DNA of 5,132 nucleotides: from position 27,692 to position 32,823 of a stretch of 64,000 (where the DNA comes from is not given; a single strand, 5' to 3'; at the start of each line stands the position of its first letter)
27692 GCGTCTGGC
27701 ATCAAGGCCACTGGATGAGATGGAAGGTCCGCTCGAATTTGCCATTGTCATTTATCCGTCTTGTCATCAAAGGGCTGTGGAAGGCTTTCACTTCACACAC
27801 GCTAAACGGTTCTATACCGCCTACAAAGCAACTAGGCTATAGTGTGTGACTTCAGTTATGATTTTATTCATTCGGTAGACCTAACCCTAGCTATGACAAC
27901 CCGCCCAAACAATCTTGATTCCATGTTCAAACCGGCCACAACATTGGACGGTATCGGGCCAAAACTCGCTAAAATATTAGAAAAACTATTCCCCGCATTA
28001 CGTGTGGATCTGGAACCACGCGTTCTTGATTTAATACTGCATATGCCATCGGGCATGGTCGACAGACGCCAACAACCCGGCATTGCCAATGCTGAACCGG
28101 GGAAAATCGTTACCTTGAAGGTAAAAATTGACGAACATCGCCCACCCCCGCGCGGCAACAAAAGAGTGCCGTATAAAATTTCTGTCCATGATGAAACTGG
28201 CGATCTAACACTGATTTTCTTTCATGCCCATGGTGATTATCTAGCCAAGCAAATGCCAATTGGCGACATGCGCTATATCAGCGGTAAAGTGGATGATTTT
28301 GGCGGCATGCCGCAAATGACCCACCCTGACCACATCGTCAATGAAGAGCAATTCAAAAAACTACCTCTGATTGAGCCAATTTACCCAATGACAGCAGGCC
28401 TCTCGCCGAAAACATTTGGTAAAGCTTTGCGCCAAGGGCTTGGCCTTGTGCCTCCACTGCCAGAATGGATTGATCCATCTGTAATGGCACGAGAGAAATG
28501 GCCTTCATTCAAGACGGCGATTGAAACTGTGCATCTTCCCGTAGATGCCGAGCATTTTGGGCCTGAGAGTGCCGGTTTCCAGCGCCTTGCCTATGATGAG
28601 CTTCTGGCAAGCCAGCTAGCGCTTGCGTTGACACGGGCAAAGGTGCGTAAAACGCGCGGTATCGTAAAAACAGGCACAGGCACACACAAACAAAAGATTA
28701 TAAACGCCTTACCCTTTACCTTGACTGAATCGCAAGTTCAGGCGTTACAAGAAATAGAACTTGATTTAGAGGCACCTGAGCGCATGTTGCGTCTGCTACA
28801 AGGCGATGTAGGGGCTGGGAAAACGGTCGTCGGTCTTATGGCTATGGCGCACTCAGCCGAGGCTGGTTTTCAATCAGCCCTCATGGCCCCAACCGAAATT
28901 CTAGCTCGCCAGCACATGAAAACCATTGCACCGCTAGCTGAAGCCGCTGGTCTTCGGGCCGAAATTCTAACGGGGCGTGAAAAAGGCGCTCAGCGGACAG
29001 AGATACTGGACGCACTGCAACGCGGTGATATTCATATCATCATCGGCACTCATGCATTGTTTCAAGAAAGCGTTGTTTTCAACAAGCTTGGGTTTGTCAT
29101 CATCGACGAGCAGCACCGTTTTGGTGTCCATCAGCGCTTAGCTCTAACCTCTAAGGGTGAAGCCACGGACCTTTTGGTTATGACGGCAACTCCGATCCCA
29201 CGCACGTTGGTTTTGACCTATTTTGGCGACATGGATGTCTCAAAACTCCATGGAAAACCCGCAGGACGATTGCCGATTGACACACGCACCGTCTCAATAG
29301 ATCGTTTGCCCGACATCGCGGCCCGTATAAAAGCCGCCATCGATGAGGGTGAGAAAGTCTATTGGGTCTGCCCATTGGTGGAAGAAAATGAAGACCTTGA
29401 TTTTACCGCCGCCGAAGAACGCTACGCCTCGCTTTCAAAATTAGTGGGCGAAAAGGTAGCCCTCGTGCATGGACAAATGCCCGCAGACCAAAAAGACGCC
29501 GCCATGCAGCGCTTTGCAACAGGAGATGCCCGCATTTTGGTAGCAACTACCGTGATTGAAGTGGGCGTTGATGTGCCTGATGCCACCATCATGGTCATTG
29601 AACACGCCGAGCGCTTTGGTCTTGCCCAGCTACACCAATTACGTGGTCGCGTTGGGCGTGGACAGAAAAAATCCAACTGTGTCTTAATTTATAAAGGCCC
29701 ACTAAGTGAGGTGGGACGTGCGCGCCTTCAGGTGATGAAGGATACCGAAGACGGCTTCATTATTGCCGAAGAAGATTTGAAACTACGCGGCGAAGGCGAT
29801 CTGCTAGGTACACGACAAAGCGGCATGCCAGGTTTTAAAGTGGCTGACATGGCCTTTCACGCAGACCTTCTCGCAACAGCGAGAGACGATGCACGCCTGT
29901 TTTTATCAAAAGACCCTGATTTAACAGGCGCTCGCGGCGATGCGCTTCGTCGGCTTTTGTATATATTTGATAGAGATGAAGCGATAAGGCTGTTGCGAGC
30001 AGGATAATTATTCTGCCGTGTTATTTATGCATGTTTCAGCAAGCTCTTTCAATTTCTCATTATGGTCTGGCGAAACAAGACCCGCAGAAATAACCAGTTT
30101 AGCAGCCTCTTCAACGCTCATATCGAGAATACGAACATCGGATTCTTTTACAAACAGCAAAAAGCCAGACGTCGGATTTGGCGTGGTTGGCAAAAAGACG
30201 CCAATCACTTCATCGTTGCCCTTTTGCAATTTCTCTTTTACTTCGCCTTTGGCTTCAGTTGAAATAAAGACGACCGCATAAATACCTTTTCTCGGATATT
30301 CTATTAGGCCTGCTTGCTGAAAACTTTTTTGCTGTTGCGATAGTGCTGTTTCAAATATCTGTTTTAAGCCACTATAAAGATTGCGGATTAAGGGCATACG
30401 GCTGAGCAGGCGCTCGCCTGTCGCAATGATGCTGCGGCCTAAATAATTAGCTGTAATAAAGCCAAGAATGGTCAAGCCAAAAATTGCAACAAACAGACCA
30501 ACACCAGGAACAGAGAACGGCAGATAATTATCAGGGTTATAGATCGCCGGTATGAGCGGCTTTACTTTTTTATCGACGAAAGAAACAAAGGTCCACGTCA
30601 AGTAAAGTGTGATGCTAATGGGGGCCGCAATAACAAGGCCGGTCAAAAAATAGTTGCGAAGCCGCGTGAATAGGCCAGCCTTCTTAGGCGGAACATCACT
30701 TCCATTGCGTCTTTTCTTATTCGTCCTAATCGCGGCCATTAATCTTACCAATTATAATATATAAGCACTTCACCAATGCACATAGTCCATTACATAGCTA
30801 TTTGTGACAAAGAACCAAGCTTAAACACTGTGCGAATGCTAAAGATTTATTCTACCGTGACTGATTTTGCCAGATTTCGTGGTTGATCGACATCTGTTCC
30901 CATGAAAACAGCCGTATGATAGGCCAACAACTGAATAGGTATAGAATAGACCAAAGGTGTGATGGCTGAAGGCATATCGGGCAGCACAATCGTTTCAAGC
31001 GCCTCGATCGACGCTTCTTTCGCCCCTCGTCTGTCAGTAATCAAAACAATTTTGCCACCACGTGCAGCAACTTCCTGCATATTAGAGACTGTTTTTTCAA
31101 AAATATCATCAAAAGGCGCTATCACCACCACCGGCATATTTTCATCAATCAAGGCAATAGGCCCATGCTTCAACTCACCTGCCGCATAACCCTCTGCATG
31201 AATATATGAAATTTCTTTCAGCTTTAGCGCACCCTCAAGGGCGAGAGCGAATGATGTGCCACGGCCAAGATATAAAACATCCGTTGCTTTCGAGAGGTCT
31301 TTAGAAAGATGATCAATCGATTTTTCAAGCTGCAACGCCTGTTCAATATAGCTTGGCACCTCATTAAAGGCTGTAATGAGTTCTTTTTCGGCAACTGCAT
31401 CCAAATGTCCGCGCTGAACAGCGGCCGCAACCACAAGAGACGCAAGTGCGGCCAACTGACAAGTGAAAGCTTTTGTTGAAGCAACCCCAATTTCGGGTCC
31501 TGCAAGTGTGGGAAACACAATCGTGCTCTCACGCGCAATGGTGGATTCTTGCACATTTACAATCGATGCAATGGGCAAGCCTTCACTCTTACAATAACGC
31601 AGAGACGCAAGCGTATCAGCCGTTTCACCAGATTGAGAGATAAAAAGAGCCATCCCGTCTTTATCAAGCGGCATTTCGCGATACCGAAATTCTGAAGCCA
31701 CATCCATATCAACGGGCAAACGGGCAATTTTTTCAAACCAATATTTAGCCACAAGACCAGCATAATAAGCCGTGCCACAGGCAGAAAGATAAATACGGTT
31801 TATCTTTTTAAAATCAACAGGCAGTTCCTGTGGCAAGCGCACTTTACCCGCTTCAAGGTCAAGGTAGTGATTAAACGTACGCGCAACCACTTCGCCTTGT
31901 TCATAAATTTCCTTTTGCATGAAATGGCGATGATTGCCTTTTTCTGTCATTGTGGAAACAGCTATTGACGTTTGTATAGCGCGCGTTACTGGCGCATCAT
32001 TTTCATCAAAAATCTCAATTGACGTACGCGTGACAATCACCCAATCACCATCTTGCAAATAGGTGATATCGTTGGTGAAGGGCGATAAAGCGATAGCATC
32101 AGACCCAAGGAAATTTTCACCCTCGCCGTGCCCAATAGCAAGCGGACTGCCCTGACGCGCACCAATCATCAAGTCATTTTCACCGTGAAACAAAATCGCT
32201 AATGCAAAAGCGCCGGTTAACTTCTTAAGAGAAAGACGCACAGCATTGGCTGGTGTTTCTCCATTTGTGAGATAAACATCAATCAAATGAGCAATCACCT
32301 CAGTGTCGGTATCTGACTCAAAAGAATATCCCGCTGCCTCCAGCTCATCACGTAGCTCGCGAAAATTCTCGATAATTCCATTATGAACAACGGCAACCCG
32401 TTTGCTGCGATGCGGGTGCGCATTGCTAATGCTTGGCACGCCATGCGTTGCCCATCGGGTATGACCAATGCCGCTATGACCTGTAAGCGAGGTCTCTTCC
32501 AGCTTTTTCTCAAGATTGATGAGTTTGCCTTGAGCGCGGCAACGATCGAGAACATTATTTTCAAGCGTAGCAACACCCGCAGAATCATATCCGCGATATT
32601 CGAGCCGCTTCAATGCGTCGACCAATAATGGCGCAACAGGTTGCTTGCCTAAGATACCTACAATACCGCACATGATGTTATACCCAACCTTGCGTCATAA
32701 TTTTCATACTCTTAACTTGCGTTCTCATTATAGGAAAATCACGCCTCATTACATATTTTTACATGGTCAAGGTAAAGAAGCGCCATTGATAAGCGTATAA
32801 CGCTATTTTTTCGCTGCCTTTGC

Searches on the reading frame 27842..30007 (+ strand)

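Call 58: search_protein_families(library=pfam, proteins=[window:27842-30007:+], max_evalue=0.00001)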
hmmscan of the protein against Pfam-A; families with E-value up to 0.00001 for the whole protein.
window:27842-30007:+ (721 aa): 6 families
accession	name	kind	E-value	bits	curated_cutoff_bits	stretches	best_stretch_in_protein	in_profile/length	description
PF00271.37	Helicase_C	-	7.2e-23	81.4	23.5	1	500-606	12-108/110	Helicase conserved C-terminal domain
PF00270.35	DEAD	-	1.1e-20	74.5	26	1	298-455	4-163/167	DEAD/DEAH box helicase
PF19833.4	RecG_dom3_C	-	7.9e-14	51.9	26.8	1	635-704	1-71/87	ATP-dependent DNA helicase RecG, domain 3, C-terminal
PF04851.21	ResIII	-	6.1e-11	42.9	22.5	1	293-451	3-162/164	Type III restriction enzyme, res subunit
PF17191.10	RecG_wedge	-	5.7e-09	36.2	23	1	37-202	7-161/162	RecG wedge domain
PF22590.2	Cas3-like_C_2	-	6.6e-07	30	27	1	504-608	3-105/106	CRISPR-associated nuclease/helicase Cas3, C-terminal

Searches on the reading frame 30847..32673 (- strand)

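Call 58: search_protein_families(library=pfam, proteins=[window:30847-32673:-], max_evalue=0.00001)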
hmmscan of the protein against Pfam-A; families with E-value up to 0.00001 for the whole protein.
window:30847-32673:- (608 aa): 3 families
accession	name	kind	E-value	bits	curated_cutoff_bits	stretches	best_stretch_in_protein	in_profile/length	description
PF01380.27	SIS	-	4.9e-57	191.8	25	2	289-416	3-131/131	SIS domain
PF13522.11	GATase_6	-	1.6e-19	70.7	27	1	62-179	7-117/130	Glutamine amidotransferase domain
PF13537.11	GATase_7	-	1.1e-15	58.2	25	1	89-193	20-118/123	Glutamine amidotransferase domain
